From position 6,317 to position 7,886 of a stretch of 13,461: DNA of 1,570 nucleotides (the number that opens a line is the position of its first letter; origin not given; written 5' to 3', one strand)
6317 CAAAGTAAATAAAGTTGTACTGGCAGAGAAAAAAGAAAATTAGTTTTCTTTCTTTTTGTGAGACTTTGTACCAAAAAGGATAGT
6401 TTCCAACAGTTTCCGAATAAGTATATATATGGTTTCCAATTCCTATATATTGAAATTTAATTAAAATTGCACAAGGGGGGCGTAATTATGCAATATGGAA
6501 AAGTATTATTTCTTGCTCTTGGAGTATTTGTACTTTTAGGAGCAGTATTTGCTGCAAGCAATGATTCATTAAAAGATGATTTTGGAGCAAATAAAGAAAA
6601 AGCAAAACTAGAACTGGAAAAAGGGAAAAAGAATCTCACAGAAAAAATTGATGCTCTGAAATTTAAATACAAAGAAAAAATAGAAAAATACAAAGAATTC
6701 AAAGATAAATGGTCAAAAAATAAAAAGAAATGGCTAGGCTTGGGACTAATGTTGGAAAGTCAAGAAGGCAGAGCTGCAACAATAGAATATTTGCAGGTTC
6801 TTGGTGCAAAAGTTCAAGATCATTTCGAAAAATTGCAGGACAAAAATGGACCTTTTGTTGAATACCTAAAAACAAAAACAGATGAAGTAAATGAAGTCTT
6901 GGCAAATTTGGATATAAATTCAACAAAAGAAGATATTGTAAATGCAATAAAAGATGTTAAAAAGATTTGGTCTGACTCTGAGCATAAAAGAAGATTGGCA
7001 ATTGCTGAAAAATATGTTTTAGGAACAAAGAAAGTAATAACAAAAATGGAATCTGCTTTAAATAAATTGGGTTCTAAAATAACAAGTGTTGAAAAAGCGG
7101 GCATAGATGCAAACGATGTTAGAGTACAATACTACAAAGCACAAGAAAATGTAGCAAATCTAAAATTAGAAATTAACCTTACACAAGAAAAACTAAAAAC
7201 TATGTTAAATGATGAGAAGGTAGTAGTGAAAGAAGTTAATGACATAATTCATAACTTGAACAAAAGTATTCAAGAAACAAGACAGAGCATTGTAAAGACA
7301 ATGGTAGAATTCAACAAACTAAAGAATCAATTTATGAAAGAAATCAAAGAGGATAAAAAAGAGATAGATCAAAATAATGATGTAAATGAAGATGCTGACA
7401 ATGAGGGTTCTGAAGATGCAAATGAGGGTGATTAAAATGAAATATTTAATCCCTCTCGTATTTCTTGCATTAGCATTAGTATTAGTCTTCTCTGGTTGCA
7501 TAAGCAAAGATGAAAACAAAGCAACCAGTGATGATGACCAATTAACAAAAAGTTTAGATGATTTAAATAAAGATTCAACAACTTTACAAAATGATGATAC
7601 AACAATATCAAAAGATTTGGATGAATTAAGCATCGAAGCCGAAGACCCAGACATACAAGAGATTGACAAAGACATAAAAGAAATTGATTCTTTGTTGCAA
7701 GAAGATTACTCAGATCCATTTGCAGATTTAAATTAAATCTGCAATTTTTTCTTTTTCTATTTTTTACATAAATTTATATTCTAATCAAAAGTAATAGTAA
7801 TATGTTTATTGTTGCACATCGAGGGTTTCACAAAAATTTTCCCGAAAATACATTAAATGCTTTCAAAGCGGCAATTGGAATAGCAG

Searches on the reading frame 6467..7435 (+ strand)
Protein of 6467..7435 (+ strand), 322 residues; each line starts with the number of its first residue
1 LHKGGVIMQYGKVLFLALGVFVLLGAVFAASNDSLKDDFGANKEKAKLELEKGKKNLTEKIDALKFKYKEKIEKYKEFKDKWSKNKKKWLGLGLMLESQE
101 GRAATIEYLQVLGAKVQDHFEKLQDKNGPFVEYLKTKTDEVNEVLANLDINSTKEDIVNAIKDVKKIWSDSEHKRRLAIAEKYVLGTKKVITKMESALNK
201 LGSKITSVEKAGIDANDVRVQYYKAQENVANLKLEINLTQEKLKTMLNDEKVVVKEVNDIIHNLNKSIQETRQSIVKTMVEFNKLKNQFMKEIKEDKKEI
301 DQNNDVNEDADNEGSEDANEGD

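Call 5: search_protein_families(library=pfam, proteins=[window:6467-7435:+], max_evalue=0.1)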
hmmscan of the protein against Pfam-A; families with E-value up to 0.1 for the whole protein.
window:6467-7435:+ (322 aa): 3 families
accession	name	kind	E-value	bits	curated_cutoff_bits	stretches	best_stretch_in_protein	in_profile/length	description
PF01442.23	Apolipoprotein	-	0.0071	16.5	90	1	34-139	41-131/190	Apolipoprotein A1/A4/E domain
PF04998.22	RNA_pol_Rpb1_5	-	0.0071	16.3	28.5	1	57-198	122-259/267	RNA polymerase Rpb1, domain 5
PF25450.1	Rab11-FIP3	-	0.064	14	31.9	1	32-87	70-124/125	Rab11-FIP3-like domain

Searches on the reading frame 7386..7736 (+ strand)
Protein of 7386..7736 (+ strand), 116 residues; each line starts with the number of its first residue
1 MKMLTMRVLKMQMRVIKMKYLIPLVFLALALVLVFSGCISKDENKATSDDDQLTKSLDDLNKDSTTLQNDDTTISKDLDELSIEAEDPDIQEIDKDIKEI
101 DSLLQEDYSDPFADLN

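Call 5: search_protein_families(library=pfam, proteins=[window:7386-7736:+], max_evalue=0.1)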
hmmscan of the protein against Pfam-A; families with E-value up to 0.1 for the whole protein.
window:7386-7736:+ (116 aa): 2 families
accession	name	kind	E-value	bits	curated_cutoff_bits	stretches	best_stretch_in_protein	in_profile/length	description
PF25014.1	NET2A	-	0.0056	17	33.1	1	47-110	159-220/235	NET2A-like domain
PF20187.3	DUF6550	-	0.041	14.5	27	1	9-89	6-88/190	Family of unknown function (DUF6550)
